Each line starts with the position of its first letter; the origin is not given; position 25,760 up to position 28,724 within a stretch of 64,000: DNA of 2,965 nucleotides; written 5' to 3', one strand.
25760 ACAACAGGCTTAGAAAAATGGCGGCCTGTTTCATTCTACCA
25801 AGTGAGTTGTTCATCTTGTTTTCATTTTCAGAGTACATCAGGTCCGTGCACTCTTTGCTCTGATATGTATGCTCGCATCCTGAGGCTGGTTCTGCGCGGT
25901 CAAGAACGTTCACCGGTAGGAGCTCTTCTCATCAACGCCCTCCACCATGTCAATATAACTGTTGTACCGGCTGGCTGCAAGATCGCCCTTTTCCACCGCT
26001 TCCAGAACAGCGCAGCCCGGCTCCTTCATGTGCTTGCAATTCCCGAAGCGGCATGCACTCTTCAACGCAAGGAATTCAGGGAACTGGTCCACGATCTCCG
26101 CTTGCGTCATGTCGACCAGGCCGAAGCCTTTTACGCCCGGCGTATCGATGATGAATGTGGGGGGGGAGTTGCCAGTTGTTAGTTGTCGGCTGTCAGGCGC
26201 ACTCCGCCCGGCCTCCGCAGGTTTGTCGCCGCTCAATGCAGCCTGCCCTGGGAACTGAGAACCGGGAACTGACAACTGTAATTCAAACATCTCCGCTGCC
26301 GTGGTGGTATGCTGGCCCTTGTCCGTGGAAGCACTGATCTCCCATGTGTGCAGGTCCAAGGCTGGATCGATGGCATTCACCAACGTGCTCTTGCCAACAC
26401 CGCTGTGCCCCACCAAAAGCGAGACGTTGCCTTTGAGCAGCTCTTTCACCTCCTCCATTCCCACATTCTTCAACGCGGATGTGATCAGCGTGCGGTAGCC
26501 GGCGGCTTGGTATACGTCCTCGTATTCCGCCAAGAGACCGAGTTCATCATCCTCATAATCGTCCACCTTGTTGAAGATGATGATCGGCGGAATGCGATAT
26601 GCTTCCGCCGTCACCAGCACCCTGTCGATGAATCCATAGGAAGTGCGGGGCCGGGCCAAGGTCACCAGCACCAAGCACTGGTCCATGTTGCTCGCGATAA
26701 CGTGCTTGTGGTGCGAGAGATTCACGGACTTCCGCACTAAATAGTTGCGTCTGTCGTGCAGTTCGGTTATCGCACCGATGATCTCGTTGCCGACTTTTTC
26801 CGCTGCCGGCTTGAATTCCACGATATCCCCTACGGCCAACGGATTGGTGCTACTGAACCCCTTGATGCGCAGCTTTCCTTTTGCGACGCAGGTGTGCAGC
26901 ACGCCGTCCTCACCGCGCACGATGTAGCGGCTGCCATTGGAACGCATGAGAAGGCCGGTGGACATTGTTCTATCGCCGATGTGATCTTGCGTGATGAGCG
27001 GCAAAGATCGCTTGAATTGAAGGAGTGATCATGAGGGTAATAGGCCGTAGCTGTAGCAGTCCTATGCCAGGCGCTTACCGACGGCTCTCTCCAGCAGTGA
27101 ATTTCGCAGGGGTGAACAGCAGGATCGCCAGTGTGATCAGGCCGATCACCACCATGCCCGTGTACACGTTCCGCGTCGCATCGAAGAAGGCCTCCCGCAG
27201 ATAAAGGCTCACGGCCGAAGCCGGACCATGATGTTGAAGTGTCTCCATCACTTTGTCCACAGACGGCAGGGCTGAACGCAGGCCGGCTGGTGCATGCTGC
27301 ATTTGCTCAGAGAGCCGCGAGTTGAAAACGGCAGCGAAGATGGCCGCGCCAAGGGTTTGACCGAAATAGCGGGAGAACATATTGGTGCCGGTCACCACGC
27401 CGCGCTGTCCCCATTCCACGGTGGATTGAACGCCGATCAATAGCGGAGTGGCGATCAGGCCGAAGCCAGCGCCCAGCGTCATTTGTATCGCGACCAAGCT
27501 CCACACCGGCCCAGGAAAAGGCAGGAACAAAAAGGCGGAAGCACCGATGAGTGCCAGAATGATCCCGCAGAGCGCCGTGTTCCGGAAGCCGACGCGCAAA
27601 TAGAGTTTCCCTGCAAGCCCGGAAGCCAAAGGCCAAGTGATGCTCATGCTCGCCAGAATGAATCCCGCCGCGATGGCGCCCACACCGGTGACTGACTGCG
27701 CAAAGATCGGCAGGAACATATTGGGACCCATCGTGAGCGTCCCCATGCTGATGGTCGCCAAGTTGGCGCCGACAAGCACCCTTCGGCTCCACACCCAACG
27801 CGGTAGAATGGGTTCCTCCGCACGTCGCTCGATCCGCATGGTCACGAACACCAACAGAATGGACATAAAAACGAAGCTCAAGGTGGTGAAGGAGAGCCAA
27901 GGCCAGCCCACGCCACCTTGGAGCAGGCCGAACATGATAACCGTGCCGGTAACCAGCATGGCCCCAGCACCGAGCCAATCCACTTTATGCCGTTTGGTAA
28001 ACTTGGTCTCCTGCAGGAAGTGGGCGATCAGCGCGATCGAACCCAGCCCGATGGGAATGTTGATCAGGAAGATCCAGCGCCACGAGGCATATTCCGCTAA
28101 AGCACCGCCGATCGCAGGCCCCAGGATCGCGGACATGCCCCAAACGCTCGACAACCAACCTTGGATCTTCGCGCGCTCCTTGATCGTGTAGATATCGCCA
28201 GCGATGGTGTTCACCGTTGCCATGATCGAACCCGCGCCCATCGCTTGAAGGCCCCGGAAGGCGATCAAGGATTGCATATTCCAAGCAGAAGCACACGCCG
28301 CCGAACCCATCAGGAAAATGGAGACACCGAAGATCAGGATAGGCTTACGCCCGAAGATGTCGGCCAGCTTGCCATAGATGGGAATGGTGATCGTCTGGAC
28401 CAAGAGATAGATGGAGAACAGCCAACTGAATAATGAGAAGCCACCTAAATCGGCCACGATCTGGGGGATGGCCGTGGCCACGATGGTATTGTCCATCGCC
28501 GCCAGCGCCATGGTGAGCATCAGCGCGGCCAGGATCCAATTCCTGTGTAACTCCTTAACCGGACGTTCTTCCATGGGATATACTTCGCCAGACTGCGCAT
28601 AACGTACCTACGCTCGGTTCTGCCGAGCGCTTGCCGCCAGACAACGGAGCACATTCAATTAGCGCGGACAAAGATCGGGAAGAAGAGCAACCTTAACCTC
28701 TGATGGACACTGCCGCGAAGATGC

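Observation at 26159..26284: MITE-like palindromic element sitting in-frame inside the essential GTPase gene rsgA, between the G2 and G3 motifs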

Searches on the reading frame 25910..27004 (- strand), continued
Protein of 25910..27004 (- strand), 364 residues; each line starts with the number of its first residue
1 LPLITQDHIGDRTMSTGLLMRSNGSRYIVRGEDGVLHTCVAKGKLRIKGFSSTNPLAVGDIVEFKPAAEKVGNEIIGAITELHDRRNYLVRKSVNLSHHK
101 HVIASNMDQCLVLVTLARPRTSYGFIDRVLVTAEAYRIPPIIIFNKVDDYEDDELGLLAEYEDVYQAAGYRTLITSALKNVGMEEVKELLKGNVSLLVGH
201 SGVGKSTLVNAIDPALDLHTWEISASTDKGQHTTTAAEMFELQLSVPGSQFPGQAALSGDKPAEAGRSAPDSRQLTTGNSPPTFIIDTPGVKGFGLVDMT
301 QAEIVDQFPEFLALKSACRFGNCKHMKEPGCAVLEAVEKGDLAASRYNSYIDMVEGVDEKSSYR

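Call 78: find_encoding_contigs(protein=P0106, flank=3000, max_places=1)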
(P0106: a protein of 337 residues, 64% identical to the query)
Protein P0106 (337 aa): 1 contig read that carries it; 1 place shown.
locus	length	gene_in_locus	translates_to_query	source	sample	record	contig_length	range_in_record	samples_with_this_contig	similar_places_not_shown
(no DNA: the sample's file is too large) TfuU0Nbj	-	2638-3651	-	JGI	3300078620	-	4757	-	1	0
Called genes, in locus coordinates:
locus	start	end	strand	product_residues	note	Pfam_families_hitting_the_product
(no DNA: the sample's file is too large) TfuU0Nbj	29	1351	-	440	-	PF00438:S-AdoMet_synt_N, PF02772:S-AdoMet_synt_M, PF02773:S-AdoMet_synt_C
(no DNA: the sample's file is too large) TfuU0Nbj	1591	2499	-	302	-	PF00005:ABC_tran, PF13304:AAA_21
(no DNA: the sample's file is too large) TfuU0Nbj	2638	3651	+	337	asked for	PF16745:RsgA_N, PF03193:RsgA_GTPase, PF00009:GTP_EFTU (faint)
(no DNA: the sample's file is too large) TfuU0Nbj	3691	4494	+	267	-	PF03767:Acid_phosphat_B, PF13344:Hydrolase_6 (weak)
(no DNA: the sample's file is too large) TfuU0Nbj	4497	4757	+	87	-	?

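Call 89: search_protein_families(library=pfam, proteins=[window:25910-26965:-], max_evalue=0.00001)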
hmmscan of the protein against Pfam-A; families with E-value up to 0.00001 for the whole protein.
window:25910-26965:- (351 aa): 3 families
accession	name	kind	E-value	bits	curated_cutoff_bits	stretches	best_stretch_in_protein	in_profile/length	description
PF03193.22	RsgA_GTPase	-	1.5e-48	165.3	30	1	70-230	2-157/174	RsgA GTPase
PF16745.11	RsgA_N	-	1.9e-07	31.1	27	1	3-59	1-52/54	RsgA N-terminal domain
PF00009.33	GTP_EFTU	-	5e-06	26.7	26.5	0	113-177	110-182/188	Elongation factor Tu GTP binding domain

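Call 90: find_encoding_contigs(protein=P0105, flank=2000, max_places=1)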
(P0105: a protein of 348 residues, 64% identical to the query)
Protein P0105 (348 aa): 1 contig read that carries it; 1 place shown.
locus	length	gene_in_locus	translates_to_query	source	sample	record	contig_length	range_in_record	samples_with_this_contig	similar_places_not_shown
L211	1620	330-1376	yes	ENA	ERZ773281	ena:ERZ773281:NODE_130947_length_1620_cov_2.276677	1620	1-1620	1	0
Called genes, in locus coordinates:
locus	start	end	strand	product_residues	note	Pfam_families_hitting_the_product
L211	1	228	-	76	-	?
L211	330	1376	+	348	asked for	PF16745:RsgA_N, PF03193:RsgA_GTPase, PF00009:GTP_EFTU (faint), PF16897:MMR_HSR1_Xtn (weak)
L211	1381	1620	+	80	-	?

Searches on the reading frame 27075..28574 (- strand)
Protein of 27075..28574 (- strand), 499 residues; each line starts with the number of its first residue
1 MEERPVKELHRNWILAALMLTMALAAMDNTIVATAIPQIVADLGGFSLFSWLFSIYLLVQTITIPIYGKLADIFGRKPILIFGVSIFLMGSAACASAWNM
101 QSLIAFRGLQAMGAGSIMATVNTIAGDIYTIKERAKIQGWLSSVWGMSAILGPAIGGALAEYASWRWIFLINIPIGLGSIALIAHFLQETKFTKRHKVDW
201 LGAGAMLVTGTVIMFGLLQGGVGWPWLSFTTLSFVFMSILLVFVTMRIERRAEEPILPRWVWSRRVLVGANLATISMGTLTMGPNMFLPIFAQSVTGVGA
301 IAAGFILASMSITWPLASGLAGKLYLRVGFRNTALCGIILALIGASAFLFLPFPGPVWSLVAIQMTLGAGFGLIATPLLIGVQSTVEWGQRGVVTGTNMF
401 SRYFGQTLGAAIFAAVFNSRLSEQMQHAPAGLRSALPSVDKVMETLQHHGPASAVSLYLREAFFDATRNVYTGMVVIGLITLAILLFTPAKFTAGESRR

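Call 89: search_protein_families(library=pfam, proteins=[window:27075-28574:-], max_evalue=0.00001)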
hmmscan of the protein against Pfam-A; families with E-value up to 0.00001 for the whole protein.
window:27075-28574:- (499 aa): 3 families
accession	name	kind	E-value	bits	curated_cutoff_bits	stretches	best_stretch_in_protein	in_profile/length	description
PF07690.21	MFS_1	-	4.7e-48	164.3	33.4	1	18-410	1-347/347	Major Facilitator Superfamily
PF00083.30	Sugar_tr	-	9.9e-12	44.9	22.3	1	48-191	47-195/452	Sugar (and other) transporter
PF06609.19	TRI12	-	3.9e-11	42.5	23.2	1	30-286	61-331/599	Fungal trichothecene efflux pump (TRI12)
